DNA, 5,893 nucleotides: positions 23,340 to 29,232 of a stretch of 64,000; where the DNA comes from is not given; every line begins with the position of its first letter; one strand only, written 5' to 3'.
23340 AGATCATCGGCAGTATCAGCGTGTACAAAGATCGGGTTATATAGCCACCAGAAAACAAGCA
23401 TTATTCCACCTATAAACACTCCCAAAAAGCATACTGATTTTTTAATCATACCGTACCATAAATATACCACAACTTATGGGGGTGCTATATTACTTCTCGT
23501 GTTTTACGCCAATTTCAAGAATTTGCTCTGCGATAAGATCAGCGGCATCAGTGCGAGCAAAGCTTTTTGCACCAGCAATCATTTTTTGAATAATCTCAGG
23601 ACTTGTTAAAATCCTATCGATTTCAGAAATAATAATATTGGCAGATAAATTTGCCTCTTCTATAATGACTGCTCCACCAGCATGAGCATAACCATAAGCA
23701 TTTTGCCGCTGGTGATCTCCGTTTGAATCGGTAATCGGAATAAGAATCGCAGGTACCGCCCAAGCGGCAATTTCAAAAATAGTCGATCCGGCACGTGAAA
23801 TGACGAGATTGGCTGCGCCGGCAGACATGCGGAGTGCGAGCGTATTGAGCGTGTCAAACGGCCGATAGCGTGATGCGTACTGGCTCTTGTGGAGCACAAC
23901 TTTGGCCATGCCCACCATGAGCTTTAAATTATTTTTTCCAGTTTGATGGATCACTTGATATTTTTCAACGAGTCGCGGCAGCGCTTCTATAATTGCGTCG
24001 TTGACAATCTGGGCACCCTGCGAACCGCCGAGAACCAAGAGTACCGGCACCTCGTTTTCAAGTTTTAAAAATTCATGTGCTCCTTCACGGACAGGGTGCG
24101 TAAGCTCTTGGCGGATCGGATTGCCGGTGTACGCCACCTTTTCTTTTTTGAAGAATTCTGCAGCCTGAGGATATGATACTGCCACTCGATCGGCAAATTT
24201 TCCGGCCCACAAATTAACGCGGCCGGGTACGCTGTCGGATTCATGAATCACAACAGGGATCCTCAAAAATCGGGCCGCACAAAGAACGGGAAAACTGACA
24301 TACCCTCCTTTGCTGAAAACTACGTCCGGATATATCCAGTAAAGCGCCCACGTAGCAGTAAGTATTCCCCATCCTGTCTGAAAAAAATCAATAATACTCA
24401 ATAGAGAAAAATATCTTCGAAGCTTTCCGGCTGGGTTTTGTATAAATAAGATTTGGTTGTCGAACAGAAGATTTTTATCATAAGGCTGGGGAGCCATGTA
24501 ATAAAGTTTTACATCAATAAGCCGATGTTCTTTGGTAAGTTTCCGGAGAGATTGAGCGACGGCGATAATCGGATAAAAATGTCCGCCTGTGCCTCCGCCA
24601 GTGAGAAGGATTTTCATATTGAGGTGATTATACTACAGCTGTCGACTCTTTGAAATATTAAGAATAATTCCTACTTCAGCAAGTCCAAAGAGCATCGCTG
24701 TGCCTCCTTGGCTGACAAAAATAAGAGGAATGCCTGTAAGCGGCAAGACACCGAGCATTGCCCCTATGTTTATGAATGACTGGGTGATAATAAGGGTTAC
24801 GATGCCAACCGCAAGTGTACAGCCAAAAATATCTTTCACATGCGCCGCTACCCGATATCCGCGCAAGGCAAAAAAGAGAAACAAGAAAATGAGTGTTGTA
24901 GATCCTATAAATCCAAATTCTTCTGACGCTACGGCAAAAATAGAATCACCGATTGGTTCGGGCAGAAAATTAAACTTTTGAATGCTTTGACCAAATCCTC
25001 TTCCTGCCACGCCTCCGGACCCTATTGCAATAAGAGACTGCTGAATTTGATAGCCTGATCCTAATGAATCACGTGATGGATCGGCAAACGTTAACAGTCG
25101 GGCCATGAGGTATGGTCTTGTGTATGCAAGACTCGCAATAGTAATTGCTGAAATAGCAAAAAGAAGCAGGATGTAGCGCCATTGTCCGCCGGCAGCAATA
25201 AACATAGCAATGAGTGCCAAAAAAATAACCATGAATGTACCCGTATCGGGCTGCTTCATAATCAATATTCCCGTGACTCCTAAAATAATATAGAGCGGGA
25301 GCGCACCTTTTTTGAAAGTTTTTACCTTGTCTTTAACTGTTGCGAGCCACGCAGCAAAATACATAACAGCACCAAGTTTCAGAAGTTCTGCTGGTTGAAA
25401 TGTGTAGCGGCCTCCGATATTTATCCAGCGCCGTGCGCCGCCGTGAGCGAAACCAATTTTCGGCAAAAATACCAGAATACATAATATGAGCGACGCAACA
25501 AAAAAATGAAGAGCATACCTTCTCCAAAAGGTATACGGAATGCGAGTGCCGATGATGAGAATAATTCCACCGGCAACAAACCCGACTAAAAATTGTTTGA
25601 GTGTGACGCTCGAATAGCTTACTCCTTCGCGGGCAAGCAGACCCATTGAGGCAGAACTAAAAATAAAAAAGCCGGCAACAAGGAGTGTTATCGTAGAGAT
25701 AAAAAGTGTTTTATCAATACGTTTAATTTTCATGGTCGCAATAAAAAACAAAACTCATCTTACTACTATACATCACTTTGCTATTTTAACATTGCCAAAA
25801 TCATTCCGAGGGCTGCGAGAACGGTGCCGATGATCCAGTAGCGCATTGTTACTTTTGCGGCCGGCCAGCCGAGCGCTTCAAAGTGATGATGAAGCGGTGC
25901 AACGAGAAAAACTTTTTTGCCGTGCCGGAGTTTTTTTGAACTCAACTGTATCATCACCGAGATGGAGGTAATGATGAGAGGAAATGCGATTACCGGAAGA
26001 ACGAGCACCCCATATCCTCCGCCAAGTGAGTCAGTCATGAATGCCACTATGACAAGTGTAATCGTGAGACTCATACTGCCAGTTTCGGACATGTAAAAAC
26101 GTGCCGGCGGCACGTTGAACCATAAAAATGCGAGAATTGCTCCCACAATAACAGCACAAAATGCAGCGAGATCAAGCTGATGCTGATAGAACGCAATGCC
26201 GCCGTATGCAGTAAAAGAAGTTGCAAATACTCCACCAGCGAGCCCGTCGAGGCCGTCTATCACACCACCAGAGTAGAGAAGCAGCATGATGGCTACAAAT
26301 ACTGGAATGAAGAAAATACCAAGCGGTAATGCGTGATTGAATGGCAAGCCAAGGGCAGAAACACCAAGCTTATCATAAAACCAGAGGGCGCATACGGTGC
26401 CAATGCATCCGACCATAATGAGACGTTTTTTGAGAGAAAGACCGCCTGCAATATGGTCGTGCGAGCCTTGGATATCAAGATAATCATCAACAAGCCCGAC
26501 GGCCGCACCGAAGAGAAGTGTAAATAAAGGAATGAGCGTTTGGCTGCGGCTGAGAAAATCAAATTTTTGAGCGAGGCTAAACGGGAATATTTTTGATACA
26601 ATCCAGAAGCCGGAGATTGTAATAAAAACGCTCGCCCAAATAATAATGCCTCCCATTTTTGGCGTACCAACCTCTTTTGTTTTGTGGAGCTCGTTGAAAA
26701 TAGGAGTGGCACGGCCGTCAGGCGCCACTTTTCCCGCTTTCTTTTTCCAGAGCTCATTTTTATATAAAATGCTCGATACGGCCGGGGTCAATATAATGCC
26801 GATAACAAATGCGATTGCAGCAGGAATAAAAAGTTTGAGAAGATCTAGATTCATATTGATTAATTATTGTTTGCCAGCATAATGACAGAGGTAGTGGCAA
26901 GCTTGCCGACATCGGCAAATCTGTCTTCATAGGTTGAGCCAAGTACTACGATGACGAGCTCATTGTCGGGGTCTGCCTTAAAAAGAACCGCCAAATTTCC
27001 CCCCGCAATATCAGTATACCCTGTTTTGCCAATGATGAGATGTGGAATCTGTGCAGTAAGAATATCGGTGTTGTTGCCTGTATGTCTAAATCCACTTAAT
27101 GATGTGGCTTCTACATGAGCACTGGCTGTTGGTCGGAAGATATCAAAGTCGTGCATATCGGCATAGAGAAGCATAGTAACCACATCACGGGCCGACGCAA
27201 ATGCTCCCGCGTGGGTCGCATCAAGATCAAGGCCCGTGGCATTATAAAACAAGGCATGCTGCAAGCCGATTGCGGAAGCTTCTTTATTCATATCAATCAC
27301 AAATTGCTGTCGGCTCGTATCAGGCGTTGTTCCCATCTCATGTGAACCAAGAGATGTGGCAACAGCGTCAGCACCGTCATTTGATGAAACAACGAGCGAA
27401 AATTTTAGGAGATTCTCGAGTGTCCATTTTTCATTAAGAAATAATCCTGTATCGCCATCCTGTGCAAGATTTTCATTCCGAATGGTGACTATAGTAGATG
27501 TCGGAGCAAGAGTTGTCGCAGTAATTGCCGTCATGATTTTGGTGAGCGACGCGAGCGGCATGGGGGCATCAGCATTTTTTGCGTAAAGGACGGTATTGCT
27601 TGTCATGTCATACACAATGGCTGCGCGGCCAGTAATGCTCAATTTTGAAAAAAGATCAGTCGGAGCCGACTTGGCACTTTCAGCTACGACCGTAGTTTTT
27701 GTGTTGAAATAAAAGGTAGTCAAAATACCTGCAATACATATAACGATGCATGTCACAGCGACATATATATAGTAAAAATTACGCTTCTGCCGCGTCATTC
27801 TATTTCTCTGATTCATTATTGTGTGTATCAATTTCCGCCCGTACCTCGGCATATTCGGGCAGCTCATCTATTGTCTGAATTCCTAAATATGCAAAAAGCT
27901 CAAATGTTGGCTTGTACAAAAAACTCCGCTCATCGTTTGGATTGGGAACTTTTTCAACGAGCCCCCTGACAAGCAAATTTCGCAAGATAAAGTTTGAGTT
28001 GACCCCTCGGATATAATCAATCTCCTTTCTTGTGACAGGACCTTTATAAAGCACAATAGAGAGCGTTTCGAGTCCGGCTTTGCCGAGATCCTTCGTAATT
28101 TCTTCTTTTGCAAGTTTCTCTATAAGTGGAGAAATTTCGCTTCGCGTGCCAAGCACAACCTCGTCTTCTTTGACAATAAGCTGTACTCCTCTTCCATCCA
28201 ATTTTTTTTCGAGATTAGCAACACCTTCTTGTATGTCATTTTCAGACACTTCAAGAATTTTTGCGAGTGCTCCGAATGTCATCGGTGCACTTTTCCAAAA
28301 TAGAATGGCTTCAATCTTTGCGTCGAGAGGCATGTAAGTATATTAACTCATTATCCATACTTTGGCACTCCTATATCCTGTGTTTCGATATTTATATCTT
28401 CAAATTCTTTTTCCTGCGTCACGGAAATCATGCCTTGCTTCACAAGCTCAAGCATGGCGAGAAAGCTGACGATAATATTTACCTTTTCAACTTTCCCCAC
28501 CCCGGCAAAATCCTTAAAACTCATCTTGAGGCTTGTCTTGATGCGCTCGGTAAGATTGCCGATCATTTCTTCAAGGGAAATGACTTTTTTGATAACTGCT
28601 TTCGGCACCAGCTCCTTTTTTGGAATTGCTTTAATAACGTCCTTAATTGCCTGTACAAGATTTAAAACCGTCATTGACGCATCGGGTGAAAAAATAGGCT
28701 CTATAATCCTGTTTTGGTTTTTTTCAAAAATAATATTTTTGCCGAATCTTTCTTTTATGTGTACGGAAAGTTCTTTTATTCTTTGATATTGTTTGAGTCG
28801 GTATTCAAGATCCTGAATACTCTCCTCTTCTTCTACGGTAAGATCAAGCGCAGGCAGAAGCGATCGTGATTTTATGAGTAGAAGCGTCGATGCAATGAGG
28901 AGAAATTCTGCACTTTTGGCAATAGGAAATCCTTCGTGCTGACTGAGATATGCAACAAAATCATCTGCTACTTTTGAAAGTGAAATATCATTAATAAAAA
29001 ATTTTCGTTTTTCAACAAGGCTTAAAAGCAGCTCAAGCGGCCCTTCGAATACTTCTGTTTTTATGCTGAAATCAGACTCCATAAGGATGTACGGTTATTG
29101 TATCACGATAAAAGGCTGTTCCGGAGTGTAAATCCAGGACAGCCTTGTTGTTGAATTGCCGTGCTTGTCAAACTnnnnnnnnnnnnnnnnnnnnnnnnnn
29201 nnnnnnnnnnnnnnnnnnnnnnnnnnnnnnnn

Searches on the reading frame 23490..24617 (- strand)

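Call 6: search_protein_families(library=pfam, proteins=[window:23490-24617:-], max_evalue=0.001)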
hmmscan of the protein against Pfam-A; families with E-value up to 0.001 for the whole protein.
window:23490-24617:- (375 aa): 2 families
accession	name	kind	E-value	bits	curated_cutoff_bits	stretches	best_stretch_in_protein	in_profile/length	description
PF04101.22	Glyco_tran_28_C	-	4.9e-29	101.9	22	1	192-361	1-165/166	Glycosyltransferase family 28 C-terminal domain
PF03033.26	Glyco_transf_28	-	1.2e-27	97.1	26.2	1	3-146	1-138/139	Glycosyltransferase family 28 N-terminal domain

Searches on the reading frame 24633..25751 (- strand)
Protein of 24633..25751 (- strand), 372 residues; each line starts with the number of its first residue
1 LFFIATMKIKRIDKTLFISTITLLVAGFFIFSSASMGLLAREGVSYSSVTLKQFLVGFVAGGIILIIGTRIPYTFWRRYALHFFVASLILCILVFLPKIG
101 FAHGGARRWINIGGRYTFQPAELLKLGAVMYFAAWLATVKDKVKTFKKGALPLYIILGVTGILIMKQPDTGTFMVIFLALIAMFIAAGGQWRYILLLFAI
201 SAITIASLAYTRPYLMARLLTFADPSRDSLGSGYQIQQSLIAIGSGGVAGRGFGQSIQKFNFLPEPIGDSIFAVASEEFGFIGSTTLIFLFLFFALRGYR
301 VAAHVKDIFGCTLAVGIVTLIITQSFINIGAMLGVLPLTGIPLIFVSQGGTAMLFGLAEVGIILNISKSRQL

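Call 6: search_protein_families(library=pfam, proteins=[window:24633-25751:-], max_evalue=0.001)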
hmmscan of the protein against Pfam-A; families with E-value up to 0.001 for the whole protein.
window:24633-25751:- (372 aa): 1 family
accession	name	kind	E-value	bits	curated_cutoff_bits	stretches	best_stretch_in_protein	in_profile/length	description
PF01098.24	FTSW_RODA_SPOVE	-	2.7e-91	306.7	26.4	1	16-370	3-354/356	Cell cycle protein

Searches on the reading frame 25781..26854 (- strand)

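Call 42: search_protein_families(library=pfam, proteins=[window:25781-26854:-], max_evalue=0.0001)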
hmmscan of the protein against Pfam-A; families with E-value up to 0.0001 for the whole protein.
window:25781-26854:- (357 aa): 1 family
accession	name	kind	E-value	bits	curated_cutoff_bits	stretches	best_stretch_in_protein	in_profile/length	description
PF00953.26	Glycos_transf_4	-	3e-20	73.2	27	1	109-273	4-158/160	Glycosyl transferase family 4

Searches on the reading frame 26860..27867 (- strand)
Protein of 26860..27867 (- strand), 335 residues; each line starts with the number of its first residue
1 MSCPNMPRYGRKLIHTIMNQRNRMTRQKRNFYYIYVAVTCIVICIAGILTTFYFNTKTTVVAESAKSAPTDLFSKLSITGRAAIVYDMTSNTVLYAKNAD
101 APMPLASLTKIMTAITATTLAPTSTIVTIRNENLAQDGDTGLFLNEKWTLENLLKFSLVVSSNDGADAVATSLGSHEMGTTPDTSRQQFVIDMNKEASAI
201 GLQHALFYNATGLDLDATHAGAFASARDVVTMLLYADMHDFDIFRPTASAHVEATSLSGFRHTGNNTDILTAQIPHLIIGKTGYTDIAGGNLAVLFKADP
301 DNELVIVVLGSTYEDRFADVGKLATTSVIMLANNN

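Call 42: search_protein_families(library=pfam, proteins=[window:26860-27867:-], max_evalue=0.0001)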
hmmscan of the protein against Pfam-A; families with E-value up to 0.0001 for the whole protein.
window:26860-27867:- (335 aa): 1 family
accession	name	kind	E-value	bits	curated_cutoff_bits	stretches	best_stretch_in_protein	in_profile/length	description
PF00768.25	Peptidase_S11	-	1.6e-28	100.3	27.6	1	75-311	7-237/239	D-alanyl-D-alanine carboxypeptidase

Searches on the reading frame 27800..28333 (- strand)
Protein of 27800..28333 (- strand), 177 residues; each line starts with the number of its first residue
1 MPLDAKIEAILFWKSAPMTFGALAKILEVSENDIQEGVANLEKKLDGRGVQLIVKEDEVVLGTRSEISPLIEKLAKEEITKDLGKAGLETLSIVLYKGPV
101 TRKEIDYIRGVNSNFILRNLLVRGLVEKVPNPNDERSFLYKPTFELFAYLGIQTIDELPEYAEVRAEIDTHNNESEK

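Call 42: search_protein_families(library=pfam, proteins=[window:27800-28333:-], max_evalue=0.0001)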
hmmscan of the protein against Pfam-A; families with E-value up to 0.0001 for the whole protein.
window:27800-28333:- (177 aa): 1 family
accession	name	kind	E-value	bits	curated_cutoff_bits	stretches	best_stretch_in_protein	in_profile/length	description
PF04079.22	SMC_ScpB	-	1.5e-39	135.6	27.4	1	5-160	1-159/160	Segregation and condensation complex subunit ScpB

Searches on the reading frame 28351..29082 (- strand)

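Call 42: search_protein_families(library=pfam, proteins=[window:28351-29082:-], max_evalue=0.0001)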
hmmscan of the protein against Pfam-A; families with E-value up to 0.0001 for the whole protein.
window:28351-29082:- (243 aa): 1 family
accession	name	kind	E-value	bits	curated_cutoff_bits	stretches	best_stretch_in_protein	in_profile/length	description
PF02616.19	SMC_ScpA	-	1.4e-20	74.8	24.6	1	22-233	1-230/232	Segregation and condensation protein ScpA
